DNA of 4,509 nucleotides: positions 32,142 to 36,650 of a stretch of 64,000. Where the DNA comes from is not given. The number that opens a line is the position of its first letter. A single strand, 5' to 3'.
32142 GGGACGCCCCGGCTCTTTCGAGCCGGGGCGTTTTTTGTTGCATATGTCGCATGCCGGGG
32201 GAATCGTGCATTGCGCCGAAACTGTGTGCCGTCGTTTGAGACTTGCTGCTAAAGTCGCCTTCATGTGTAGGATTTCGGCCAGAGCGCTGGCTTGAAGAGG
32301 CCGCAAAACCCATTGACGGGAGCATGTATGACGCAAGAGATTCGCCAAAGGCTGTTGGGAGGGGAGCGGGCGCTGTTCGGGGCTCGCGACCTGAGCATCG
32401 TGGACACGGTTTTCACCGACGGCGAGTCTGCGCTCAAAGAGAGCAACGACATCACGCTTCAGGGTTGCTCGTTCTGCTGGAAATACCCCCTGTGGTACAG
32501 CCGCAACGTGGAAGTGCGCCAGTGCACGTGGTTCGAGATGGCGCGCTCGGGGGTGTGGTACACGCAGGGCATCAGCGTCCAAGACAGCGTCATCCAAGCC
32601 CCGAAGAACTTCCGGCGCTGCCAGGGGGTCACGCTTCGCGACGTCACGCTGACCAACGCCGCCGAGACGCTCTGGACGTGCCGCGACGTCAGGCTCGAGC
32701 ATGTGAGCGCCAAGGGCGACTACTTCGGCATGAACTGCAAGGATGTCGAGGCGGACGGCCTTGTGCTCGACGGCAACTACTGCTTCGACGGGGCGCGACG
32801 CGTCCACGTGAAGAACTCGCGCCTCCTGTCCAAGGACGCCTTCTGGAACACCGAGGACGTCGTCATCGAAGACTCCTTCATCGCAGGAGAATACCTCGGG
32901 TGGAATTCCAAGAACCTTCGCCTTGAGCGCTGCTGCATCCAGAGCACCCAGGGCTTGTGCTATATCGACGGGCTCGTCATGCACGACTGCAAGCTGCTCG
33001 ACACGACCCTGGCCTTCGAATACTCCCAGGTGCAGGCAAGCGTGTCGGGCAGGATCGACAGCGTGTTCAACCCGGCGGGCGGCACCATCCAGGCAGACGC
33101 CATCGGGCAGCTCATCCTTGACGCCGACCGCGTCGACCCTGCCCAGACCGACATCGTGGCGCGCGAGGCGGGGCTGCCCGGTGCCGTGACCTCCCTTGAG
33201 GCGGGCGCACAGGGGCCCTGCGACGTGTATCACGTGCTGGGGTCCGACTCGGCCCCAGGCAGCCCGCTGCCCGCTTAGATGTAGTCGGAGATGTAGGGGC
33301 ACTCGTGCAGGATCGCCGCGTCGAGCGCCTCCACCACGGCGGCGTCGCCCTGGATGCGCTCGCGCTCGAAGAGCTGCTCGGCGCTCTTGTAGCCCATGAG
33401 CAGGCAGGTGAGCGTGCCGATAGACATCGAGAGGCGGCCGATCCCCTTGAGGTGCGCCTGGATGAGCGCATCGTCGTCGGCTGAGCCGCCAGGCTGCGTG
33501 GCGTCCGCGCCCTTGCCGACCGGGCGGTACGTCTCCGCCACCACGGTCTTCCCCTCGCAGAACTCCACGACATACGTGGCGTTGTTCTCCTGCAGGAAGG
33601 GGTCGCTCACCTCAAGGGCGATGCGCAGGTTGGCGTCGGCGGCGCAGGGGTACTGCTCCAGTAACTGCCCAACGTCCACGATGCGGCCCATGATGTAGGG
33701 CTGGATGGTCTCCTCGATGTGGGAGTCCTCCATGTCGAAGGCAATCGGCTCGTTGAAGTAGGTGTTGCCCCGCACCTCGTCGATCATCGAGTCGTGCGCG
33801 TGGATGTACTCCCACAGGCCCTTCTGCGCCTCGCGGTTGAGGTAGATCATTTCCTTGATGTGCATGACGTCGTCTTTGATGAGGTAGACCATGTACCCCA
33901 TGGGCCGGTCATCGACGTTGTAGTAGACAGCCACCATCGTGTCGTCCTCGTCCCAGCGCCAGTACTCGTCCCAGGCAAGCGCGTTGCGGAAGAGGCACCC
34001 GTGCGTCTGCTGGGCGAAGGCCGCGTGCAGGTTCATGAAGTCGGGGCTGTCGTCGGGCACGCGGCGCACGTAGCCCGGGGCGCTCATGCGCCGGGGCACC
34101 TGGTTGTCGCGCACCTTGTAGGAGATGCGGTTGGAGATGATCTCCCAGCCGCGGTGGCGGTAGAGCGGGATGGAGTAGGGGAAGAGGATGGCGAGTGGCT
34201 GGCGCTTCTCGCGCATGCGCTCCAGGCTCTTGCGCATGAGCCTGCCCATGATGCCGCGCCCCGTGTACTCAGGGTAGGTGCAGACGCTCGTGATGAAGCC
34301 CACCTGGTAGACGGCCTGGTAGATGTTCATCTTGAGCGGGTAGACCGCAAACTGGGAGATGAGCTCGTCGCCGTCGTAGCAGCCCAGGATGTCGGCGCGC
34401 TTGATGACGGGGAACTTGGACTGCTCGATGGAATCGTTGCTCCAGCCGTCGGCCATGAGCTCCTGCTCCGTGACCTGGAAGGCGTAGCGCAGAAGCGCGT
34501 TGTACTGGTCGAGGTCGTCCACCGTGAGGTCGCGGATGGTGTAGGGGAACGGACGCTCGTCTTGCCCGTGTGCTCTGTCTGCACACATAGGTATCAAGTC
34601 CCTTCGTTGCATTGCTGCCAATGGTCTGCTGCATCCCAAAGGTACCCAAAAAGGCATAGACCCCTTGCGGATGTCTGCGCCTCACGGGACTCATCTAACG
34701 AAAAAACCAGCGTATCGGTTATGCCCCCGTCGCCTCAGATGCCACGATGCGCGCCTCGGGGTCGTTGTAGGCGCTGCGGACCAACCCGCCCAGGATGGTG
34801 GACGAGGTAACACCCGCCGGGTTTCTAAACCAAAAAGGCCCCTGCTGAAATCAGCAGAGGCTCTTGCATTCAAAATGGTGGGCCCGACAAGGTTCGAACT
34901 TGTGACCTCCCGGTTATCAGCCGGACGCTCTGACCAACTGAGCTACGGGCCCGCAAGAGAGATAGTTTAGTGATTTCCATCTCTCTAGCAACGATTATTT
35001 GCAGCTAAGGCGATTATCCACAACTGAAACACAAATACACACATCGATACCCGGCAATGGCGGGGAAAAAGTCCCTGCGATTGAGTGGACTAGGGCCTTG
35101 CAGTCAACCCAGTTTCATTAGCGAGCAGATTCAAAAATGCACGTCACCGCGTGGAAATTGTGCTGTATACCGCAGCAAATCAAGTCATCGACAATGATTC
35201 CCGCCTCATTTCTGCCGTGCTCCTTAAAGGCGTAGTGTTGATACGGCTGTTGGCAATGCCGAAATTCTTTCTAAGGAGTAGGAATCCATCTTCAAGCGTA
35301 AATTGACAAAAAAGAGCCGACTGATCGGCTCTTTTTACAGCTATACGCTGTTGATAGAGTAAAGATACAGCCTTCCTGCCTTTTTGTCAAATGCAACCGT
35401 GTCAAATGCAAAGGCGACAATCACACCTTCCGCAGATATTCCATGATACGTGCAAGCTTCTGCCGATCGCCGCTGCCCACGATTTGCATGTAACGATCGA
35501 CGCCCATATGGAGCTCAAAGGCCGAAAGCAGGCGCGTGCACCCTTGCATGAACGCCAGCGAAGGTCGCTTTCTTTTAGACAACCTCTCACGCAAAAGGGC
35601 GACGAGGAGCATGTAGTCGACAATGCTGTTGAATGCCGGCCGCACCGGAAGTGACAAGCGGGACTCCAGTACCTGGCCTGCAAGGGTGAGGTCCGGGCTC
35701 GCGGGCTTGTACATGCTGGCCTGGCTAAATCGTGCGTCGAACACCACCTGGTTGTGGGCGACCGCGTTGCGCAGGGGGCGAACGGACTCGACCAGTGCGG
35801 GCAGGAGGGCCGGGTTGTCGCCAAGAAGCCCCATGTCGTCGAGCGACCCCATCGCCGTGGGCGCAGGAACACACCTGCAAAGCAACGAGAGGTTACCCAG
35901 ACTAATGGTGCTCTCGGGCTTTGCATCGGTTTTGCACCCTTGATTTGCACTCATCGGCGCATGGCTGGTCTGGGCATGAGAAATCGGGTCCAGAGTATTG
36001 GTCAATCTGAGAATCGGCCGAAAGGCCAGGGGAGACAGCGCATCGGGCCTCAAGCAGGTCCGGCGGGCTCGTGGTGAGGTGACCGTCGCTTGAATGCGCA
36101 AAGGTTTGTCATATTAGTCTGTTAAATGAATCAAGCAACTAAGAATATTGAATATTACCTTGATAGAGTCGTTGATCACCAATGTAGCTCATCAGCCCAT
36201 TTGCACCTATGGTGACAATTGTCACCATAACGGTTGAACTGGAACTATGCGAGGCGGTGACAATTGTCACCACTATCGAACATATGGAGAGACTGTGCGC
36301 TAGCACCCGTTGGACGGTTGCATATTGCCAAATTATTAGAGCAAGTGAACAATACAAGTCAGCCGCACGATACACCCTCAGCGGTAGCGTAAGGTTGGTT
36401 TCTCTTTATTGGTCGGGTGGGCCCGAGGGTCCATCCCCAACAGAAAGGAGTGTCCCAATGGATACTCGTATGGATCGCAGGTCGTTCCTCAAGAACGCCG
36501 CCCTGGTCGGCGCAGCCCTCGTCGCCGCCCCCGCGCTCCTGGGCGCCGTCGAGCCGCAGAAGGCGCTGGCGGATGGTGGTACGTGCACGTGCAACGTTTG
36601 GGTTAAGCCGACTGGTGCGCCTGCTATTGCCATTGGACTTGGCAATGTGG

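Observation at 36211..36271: The identical palindrome pair precedes the Tat-protein / giant-protein locus, implying a shared regulon across unrelated functions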

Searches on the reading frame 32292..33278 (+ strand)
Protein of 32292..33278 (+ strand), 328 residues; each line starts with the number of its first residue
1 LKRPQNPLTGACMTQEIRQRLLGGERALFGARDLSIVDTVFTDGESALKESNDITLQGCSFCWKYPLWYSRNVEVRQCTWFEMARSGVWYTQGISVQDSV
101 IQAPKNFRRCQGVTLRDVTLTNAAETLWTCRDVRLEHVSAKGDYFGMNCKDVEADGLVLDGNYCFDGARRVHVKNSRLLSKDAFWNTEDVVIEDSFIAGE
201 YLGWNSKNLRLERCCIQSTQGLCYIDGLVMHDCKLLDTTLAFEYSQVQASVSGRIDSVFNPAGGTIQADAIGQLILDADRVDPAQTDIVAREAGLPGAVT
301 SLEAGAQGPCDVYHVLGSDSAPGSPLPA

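Call 8: search_protein_families(library=pfam, proteins=[window:32292-33278:+], max_evalue=0.01)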
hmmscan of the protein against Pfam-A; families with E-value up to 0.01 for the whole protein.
window:32292-33278:+ (328 aa): 1 family
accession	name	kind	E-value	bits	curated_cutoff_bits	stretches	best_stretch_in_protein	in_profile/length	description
PF12541.14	DUF3737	-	5.7e-122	406.7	23.9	1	16-288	2-274/275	Protein of unknown function (DUF3737)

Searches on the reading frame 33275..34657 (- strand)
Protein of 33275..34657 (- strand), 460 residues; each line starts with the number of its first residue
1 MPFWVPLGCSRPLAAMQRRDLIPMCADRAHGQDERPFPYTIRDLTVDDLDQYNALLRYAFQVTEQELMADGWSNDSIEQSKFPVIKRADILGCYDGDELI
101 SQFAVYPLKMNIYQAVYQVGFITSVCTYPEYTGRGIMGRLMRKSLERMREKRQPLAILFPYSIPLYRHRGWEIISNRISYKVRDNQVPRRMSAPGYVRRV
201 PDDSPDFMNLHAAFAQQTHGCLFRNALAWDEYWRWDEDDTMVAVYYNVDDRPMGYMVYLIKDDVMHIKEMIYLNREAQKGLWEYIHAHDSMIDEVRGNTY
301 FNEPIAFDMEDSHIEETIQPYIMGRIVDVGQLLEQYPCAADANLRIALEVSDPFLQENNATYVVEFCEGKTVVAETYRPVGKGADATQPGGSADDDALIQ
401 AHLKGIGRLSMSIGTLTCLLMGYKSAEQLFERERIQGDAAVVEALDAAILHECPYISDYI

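Call 8: search_protein_families(library=pfam, proteins=[window:33275-34657:-], max_evalue=0.01)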
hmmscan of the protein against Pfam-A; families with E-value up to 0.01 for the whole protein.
window:33275-34657:- (460 aa): 6 families
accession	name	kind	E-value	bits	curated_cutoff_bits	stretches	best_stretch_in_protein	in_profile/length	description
PF13527.13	Acetyltransf_9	-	2.9e-37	127.9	25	1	40-173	1-126/127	Acetyltransferase (GNAT) domain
PF17668.7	Acetyltransf_17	-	3.1e-31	108.8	25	1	220-326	1-114/114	Acetyltransferase (GNAT) domain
PF13530.11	SCP2_2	-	7.3e-21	75.1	23.2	1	329-457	1-105/105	Sterol carrier protein domain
PF00583.31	Acetyltransf_1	-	3.5e-08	34.2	20.7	1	93-170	38-115/116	Acetyltransferase (GNAT) family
PF13508.13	Acetyltransf_7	-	0.00024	21.8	27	1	94-172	9-83/84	Acetyltransferase (GNAT) domain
PF14542.12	Acetyltransf_CG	-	0.0055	17.3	30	0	121-153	26-58/80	GCN5-related N-acetyl-transferase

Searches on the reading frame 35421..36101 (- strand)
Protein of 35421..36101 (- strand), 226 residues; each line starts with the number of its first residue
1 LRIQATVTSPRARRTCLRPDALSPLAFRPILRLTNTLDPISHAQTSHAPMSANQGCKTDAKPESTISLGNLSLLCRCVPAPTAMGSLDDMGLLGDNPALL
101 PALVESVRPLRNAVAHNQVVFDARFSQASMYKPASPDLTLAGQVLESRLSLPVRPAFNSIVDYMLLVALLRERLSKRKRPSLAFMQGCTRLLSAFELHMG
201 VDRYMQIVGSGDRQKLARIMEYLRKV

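Call 8: search_protein_families(library=pfam, proteins=[window:35421-36101:-], max_evalue=0.01)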
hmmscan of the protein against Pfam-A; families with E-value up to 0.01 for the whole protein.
window:35421-36101:- (226 aa): 1 family
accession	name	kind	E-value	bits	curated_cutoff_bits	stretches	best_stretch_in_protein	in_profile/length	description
PF07751.16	Abi_2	-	0.0072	17.1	25.6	1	65-122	132-184/184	Abi-like protein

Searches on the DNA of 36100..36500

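Call 36: search_rna_families(source=window, start=36100, end=36500, threshold=evalue, max_evalue=1)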
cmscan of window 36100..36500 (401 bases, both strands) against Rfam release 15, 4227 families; matches with E-value up to 1: 1.
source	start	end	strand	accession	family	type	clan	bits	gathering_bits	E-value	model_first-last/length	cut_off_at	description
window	36208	36273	-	RF03657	MIR6145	Gene; miRNA;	-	20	53.4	0.18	1-78/78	no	MIR6145 microRNA precursor family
